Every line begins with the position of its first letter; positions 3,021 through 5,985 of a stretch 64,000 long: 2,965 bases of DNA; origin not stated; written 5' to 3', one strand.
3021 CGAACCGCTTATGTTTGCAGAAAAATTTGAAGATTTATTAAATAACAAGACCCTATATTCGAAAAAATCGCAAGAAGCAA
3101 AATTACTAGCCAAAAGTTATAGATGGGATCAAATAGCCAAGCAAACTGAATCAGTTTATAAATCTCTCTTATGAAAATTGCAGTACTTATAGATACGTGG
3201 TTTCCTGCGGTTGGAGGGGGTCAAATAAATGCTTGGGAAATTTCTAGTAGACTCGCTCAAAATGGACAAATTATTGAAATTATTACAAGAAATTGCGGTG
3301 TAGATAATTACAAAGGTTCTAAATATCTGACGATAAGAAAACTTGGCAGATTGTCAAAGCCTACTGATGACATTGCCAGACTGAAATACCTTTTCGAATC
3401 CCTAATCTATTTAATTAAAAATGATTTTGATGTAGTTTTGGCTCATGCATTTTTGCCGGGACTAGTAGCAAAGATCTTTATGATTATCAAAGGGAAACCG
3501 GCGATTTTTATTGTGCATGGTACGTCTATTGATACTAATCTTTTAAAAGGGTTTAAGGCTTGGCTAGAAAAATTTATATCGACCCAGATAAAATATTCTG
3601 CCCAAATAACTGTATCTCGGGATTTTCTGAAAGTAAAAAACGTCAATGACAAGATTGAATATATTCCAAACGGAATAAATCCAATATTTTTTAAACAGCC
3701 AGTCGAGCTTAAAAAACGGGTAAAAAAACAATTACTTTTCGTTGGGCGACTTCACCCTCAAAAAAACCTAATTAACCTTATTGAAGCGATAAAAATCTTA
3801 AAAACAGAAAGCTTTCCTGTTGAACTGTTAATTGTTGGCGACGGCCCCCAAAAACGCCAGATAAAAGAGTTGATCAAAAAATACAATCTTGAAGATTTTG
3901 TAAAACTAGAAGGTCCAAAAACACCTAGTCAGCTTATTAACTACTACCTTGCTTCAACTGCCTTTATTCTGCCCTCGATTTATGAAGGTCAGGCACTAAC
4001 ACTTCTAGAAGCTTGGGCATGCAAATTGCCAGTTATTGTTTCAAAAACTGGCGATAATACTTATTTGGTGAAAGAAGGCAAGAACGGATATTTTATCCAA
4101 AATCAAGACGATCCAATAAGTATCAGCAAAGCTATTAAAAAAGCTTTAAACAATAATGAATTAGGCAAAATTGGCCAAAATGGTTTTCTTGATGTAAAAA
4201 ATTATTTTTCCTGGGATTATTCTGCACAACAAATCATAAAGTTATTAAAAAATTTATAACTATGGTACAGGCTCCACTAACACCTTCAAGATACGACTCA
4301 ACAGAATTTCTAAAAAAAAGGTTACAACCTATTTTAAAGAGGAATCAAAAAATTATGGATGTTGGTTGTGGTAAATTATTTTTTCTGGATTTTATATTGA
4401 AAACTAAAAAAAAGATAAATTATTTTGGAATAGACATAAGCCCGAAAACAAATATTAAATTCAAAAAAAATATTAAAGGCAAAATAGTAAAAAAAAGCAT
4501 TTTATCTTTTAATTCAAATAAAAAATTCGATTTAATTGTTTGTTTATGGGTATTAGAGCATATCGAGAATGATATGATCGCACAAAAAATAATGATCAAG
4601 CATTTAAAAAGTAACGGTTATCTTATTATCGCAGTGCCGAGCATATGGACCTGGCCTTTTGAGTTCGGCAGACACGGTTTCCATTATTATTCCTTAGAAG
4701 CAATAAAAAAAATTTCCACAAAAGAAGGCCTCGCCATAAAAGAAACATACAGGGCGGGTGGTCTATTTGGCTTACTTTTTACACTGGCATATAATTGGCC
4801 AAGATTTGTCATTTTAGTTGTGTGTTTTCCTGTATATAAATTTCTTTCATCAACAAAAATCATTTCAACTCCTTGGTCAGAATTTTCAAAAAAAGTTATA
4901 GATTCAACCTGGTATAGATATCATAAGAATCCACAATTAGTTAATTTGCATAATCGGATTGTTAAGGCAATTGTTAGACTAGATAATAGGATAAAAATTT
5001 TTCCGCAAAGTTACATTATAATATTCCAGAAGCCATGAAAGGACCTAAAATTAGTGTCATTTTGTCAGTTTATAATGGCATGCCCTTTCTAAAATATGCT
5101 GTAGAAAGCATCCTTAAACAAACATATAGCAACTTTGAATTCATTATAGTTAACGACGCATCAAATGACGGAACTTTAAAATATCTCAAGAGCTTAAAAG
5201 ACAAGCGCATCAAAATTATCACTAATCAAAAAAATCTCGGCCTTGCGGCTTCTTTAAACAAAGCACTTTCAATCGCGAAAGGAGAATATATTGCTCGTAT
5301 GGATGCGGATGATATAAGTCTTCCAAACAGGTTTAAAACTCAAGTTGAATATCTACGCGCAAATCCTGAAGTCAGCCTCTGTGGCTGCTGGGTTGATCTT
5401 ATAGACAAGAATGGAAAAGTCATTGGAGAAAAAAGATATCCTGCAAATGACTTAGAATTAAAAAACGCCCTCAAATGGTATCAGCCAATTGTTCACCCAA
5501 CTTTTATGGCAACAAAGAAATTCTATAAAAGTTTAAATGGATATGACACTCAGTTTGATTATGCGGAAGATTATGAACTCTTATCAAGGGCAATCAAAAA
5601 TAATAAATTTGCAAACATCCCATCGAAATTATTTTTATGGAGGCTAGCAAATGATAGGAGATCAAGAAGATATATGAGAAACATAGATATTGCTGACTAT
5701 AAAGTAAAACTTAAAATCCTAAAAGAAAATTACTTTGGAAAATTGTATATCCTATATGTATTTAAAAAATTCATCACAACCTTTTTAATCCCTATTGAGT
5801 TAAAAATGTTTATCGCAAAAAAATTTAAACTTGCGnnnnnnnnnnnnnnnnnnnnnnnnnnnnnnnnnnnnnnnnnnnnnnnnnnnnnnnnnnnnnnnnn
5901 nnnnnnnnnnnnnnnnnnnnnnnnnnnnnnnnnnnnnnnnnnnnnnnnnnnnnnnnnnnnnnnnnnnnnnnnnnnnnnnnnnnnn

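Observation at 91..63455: About 63 kb of contiguous glycan-assembly genes with an unusually high density of GT-C enzymes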

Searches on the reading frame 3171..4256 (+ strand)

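Call 3: search_protein_families(library=pfam, proteins=[window:3171-4256:+], max_evalue=0.01)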
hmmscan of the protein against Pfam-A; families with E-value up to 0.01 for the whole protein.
window:3171-4256:+ (362 aa): 6 families
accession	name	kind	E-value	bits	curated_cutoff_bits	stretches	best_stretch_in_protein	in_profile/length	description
PF00534.26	Glycos_transf_1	-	6.1e-39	133.7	26.4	1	178-331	8-161/172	Glycosyl transferases group 1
PF13692.12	Glyco_trans_1_4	-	2.9e-31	109.1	27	1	186-328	2-142/142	Glycosyl transferases group 1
PF13439.12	Glyco_transf_4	-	1.1e-10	42.2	28.5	1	14-171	1-168/170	Glycosyltransferase Family 4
PF20706.3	GT4-conflict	-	1.3e-06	28.1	26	1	173-293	181-313/385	Family 4 Glycosyltransferase in conflict systems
PF13524.12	Glyco_trans_1_2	-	0.0011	19.4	25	1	272-356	61-143/144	Glycosyl transferase-like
PF13579.12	Glyco_trans_4_4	-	0.0086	16.9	29.7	0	21-168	7-158/158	Glycosyl transferase 4-like domain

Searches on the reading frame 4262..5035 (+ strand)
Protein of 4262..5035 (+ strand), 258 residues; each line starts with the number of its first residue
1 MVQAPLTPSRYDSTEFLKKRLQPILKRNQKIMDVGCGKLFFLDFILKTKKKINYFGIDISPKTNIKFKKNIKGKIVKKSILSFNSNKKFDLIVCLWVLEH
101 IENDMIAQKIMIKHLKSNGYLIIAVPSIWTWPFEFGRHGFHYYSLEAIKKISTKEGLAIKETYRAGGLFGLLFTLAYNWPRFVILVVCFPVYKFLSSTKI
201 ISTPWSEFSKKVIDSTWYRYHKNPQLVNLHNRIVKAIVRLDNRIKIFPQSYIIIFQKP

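Call 3: search_protein_families(library=pfam, proteins=[window:4262-5035:+], max_evalue=0.01)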
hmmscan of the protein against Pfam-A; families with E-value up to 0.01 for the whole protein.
window:4262-5035:+ (258 aa): 8 families
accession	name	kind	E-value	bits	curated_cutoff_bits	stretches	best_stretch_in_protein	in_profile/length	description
PF13489.12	Methyltransf_23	-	6.1e-14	52.5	27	1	19-159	14-161/164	Methyltransferase domain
PF08241.18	Methyltransf_11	-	6.8e-10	39.9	21.2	1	33-123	2-95/95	Methyltransferase domain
PF08242.18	Methyltransf_12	-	1.1e-09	39.4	30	1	32-121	1-98/98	Methyltransferase domain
PF13847.12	Methyltransf_31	-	2.8e-09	37.2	27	1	26-127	2-113/145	Methyltransferase domain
PF13649.12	Methyltransf_25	-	1.5e-07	32.5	27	1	31-119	1-97/97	Methyltransferase domain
PF05175.20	MTS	-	0.0027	17.8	23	1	14-123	20-138/170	Methyltransferase small domain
PF07021.18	MetW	-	0.0037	17.4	21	1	22-131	8-115/193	Methionine biosynthesis protein MetW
PF01728.25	FtsJ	-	0.0046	17.3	24.1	1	23-94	17-97/181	FtsJ-like methyltransferase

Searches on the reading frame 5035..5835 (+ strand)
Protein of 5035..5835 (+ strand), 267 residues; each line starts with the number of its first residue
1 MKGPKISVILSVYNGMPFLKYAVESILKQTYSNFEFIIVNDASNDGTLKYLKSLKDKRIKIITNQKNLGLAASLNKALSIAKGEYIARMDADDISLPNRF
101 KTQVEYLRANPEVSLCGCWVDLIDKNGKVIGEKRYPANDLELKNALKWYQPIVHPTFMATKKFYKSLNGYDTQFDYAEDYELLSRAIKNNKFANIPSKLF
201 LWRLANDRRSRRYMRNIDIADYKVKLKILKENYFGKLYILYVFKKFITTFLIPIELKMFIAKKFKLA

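Call 3: search_protein_families(library=pfam, proteins=[window:5035-5835:+], max_evalue=0.01)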
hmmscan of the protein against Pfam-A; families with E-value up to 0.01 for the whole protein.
window:5035-5835:+ (267 aa): 4 families
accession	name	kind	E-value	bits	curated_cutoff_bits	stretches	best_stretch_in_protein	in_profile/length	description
PF00535.33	Glycos_transf_2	-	3.2e-35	122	23.3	1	7-162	1-161/168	Glycosyl transferase family 2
PF10111.15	Glyco_tranf_2_2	-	1e-20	74.8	27.3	1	7-216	1-234/276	Glycosyltransferase like family 2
PF13641.12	Glyco_tranf_2_3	-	2e-12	48.1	27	1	4-185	1-193/230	Glycosyltransferase like family 2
PF13704.12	Glyco_tranf_2_4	-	0.0017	19.2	27.5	1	35-94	21-83/98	Glycosyl transferase family 2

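Call 20: search_protein_families(library=ncbifam, proteins=[window:5035-5835:+], max_evalue=0.001)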
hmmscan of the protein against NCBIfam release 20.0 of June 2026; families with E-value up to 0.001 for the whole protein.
window:5035-5835:+ (267 aa): 22 families
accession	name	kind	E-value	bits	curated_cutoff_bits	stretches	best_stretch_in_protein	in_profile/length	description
NF053739.1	GlytfEpsEBac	equivalog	7.3e-43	146.5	450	1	4-259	1-258/265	glycosyltransferase EpsE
NF047683.1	TeichurnBiosyTuaG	equivalog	1.1e-26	94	400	1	3-136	5-139/252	teichuronic acid biosynthesis protein TuaG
NF007482.0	PRK10073.1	equivalog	1.3e-20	73.7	423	1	4-123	6-125/334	glycosyltransferase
TIGR03937.1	PgaC_IcaA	equivalog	3e-18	66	422.3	1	4-114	45-157/407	poly-beta-1,6-N-acetyl-D-glucosamine synthase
NF050050.1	ProtGlycPglI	equivalog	5.9e-18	65.3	500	1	4-130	2-128/306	GalNAc(5)-diNAcBac-PP-undecaprenol beta-1,3-glucosyltransferase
NF007453.0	PRK10018.1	equivalog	1.4e-17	64.3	382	1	4-106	6-110/280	colanic acid biosynthesis glycosyltransferase WcaA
TIGR04017.1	WcaA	equivalog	4.1e-17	62.7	495.75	1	3-106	4-109/279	colanic acid biosynthesis glycosyltransferase WcaA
NF041875.1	EPS_EpsD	equivalog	5.1e-16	59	370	1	6-109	1-106/325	exopolysaccharide biosynthesis glycosyltransferase EpsD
TIGR04283.1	glyco_like_mftF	equivalog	2.3e-13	50.3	182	1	6-199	1-182/221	TIGR04283 family arsenosugar biosynthesis glycosyltransferase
NF041394.1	GtaseAglG_Halo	equivalog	8.6e-12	44.9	440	1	5-117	2-117/304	glucosyl-dolichyl phosphate glucuronosyltransferase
TIGR03111.1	glyc2_xrt_Gpos1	hypoth_equivalog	1.5e-10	40.5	363.95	1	3-115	48-164/439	TIGR03111 family XrtG-associated glycosyltransferase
TIGR04440.1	glyco_TIGR04440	domain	8.4e-10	38.7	70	1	6-147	2-150/215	TIGR00180 family glycosyltransferase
NF038299.1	EPS_HpsN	equivalog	4.1e-09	35.8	425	1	4-115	1-114/317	hormogonium polysaccharide biosynthesis glycosyltransferase HpsN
TIGR04009.1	wcaE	equivalog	7.8e-09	35.2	369.2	1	8-188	8-180/248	colanic acid biosynthesis glycosyltransferase WcaE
NF047588.1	GlcsyltransPgfSStrep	equivalog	9.5e-09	34.9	500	1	5-105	2-108/308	glycosyltransferase PgfS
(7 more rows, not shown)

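Call 65: search_solved_structures(query=window:5035-5835:+, max_evalue=0.00001)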
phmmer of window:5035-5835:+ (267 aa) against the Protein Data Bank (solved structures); distinct sequences matched with E-value up to 0.00001: 20.
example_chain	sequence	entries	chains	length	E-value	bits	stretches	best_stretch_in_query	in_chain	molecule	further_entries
2z87_A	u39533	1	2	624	8.1e-19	71.4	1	4-196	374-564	Chondroitin synthase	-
2z86_A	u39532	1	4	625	8.2e-19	71.4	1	4-196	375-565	Chondroitin synthase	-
6p61_A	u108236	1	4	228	1.1e-17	67.8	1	2-133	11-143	Glycosyltransferase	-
5hea_A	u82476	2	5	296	2e-14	57.1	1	3-94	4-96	Putative glycosyltransferase (GalT1)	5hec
1h7l_A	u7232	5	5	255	3.7e-14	56.2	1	4-116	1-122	SPORE COAT POLYSACCHARIDE BIOSYNTHESIS PROTEIN SPSA | PROTEIN (SPORE COAT POLYSACCHARIDE BIOSYNTHESIS PROTEIN SPSA)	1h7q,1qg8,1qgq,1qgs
3bcv_A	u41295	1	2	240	1.3e-12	51.1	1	4-102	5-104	Putative glycosyltransferase protein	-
8vh7_A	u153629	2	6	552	6.7e-12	48.8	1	3-118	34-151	Heparosan synthase B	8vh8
8viw_A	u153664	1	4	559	6.8e-12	48.8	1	3-118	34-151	Heparosan synthase B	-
9omm_A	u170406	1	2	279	6.2e-10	42.3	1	6-191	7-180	Glycosyltransferase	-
9omh_A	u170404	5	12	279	6.2e-10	42.3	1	6-191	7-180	Glycosyltransferase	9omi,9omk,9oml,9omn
9omj_A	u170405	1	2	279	6.9e-10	42.2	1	6-191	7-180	Glycosyltransferase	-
6yv7_B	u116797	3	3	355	1.9e-09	40.7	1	4-175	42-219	Glycosyl transferase, family 2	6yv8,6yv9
6yv7_A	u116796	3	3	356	2e-09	40.7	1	4-175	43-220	Glycosyl transferase, family 2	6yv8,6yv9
3l7j_A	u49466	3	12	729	4e-07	33.1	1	5-94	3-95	Teichoic acid biosynthesis protein F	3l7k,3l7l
3l7m_A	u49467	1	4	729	4.1e-07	33.1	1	5-94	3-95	Teichoic acid biosynthesis protein F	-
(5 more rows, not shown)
